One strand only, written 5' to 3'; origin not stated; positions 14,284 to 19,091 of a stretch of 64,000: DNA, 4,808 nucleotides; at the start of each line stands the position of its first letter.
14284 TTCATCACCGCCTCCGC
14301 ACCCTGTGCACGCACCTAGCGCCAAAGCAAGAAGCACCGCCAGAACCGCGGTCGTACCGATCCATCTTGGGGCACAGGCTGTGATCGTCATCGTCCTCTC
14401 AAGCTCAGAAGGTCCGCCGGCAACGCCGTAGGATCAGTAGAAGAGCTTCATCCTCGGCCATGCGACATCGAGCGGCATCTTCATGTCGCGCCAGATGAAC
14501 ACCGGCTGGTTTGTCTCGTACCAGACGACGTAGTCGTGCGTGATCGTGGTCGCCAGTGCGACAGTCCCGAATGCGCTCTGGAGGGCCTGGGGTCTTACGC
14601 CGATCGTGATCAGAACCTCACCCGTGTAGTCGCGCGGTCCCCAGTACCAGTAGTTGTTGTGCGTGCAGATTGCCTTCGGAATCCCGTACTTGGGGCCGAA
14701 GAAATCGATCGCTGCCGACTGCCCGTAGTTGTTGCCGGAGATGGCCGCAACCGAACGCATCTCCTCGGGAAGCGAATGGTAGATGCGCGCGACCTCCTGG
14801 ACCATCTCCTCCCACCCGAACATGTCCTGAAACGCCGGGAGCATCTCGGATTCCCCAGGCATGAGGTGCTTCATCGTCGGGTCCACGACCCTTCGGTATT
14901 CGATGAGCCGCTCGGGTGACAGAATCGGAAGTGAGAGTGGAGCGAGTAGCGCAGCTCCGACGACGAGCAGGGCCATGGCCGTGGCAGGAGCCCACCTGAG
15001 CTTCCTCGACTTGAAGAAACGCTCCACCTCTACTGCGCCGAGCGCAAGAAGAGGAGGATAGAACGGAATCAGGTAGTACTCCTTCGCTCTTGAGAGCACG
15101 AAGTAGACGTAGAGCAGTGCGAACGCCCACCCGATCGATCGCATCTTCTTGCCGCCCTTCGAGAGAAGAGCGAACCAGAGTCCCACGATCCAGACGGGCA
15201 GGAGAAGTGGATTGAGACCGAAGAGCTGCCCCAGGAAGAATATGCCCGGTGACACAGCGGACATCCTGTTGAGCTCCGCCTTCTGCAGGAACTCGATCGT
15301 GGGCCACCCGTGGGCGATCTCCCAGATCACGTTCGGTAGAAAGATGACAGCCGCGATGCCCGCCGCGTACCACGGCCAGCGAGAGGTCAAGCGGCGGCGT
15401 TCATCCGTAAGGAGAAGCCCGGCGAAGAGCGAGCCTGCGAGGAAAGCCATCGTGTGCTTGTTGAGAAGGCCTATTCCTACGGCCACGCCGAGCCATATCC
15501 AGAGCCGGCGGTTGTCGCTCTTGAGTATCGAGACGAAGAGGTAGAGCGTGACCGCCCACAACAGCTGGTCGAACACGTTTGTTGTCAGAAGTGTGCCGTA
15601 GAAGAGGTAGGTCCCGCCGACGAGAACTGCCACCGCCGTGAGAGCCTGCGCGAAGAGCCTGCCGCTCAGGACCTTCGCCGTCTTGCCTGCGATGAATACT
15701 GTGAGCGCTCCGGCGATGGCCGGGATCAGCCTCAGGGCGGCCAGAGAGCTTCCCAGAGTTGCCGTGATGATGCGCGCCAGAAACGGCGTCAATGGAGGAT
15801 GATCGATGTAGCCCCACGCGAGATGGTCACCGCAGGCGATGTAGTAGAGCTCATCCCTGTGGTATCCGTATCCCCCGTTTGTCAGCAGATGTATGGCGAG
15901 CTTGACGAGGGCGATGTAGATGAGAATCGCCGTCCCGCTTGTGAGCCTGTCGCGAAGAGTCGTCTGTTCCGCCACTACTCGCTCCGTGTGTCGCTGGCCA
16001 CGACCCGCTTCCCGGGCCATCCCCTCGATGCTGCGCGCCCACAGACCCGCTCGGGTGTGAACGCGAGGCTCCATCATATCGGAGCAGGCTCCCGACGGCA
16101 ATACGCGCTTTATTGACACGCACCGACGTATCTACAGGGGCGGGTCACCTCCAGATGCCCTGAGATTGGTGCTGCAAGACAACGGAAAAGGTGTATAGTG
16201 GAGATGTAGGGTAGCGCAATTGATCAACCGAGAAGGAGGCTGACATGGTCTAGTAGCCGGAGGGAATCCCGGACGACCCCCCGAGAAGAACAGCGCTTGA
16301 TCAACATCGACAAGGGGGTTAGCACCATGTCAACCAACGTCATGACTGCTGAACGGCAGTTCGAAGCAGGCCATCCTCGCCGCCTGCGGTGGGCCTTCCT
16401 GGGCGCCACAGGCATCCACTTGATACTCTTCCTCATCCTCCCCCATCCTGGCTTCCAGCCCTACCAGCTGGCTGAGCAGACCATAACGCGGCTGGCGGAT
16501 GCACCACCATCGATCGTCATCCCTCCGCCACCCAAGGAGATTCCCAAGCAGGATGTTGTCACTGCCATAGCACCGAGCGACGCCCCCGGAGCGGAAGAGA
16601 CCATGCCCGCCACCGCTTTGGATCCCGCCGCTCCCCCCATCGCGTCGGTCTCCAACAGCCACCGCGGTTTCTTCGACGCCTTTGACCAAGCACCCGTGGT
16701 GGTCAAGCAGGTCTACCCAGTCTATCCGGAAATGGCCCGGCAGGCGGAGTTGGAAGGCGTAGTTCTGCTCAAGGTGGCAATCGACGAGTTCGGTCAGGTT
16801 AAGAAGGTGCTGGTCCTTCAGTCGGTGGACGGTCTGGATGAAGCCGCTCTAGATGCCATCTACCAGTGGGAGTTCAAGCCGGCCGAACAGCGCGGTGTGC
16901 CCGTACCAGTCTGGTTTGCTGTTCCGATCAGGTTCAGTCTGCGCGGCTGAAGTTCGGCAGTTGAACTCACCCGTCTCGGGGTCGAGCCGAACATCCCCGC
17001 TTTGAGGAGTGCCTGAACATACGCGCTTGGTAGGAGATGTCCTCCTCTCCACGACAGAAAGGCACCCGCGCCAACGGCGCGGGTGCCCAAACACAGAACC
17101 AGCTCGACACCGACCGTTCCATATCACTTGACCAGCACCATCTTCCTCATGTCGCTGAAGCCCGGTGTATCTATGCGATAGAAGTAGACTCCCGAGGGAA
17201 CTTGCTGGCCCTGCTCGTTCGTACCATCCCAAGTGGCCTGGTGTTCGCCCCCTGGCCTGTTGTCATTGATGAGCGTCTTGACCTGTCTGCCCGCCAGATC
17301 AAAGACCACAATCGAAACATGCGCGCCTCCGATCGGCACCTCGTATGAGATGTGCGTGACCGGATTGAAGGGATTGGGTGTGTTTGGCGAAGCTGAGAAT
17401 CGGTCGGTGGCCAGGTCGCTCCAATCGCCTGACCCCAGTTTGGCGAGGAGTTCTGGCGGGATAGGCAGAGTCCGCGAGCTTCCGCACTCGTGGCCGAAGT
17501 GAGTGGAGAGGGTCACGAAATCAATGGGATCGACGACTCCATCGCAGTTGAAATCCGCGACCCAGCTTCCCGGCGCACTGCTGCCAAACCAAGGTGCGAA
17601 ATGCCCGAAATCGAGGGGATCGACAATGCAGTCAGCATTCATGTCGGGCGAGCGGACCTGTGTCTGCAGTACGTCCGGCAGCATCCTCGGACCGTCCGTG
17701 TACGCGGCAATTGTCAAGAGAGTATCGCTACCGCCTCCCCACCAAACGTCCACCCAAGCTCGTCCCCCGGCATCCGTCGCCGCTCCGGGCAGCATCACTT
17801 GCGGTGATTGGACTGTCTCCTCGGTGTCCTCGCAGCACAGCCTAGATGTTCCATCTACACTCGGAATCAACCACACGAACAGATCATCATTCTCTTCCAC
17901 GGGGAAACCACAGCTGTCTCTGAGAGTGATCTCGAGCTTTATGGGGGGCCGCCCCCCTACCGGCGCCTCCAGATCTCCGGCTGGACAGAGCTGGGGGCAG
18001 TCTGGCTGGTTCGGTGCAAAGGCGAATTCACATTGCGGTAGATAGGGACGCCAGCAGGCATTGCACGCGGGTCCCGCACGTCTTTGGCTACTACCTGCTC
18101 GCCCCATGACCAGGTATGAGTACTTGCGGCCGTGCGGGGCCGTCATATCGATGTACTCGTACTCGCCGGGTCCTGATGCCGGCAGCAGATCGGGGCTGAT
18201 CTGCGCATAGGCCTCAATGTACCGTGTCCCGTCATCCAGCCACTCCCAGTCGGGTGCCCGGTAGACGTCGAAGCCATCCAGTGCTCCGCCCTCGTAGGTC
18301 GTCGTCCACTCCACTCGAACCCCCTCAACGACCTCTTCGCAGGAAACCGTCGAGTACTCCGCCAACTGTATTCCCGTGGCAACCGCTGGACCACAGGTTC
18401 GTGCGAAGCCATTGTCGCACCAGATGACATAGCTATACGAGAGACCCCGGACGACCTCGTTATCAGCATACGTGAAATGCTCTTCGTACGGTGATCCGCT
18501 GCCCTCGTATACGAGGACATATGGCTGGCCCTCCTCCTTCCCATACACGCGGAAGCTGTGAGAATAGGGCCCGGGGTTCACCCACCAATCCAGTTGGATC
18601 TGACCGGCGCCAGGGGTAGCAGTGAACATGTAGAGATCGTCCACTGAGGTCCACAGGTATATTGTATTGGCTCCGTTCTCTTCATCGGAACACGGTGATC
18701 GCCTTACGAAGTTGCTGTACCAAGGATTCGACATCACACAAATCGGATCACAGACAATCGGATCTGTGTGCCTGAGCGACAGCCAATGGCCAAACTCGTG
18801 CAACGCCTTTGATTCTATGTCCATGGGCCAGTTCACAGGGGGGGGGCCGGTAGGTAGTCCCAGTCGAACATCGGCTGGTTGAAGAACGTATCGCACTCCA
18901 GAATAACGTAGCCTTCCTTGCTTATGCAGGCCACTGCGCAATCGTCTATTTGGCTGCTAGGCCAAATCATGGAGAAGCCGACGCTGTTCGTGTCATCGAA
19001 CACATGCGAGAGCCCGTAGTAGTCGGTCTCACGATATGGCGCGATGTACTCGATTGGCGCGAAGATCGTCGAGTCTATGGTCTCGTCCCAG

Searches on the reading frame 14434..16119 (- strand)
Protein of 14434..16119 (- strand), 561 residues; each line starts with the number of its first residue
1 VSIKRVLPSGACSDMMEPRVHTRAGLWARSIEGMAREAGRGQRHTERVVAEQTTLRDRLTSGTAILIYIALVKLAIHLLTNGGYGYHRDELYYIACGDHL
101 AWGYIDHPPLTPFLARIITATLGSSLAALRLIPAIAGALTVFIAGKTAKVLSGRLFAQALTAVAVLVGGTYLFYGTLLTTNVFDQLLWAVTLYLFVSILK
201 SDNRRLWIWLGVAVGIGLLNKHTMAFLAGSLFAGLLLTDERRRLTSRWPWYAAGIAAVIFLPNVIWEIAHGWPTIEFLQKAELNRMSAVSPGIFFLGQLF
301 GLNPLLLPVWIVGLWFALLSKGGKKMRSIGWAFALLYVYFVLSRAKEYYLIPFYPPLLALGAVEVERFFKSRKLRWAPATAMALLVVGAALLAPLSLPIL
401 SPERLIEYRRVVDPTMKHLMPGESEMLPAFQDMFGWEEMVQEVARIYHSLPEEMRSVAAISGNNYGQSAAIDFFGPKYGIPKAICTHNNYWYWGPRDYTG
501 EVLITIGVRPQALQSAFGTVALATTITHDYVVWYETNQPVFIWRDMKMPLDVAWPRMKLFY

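Call 76: search_protein_families(library=pfam, proteins=[window:14434-16119:-], max_evalue=0.0001)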
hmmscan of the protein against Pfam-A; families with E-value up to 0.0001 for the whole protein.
window:14434-16119:- (561 aa): 2 families
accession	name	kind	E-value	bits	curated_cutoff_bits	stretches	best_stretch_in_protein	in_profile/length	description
PF13231.12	PMT_2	-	2.6e-27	96.4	26.1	1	106-266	1-160/160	Dolichyl-phosphate-mannose-protein mannosyltransferase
PF02366.24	PMT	-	5.5e-07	29.8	22.7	1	102-265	57-232/245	Dolichyl-phosphate-mannose-protein mannosyltransferase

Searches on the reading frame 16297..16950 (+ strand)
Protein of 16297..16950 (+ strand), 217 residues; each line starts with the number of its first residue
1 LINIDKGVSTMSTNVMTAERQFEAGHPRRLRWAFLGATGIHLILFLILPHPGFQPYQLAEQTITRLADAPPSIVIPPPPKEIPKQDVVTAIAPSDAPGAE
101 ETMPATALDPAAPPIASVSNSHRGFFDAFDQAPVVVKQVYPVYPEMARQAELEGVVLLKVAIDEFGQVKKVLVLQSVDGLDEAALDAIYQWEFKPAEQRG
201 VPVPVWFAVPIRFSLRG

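Call 76: search_protein_families(library=pfam, proteins=[window:16297-16950:+], max_evalue=0.0001)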
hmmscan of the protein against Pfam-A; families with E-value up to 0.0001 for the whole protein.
window:16297-16950:+ (217 aa): 1 family
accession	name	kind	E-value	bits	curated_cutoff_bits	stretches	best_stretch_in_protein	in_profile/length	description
PF03544.19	TonB_C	-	7.5e-21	74.8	24.6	1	140-215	2-79/79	Gram-negative bacterial TonB protein C-terminal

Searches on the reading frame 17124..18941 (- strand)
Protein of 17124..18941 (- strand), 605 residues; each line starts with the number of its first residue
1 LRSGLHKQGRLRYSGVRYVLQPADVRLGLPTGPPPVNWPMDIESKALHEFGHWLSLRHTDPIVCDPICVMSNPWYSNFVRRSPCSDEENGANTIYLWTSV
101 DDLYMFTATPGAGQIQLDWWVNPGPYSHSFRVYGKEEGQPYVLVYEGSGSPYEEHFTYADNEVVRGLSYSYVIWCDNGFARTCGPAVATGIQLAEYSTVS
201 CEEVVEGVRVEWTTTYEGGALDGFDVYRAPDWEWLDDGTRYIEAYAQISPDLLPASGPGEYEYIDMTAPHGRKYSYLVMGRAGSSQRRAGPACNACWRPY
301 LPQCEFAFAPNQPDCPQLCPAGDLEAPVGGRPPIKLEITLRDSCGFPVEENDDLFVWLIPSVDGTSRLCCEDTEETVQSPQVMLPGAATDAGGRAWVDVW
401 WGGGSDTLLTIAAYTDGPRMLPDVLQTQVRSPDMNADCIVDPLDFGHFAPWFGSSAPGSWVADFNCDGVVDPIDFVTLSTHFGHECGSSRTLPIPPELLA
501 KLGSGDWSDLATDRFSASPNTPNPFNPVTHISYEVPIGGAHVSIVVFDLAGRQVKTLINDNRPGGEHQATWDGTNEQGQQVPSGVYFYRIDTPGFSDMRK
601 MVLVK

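Call 76: search_protein_families(library=pfam, proteins=[window:17124-18941:-], max_evalue=0.0001)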
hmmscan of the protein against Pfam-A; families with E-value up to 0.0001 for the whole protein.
window:17124-18941:- (605 aa): 2 families
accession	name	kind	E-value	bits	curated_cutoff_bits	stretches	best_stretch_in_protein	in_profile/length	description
PF13860.13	FlgD_ig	-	7e-09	36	27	1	538-588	21-71/79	FlgD Ig-like domain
PF13585.12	CHU_C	-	4e-05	24.1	27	1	541-592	28-72/86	CHU_C Type IX secretion signal domain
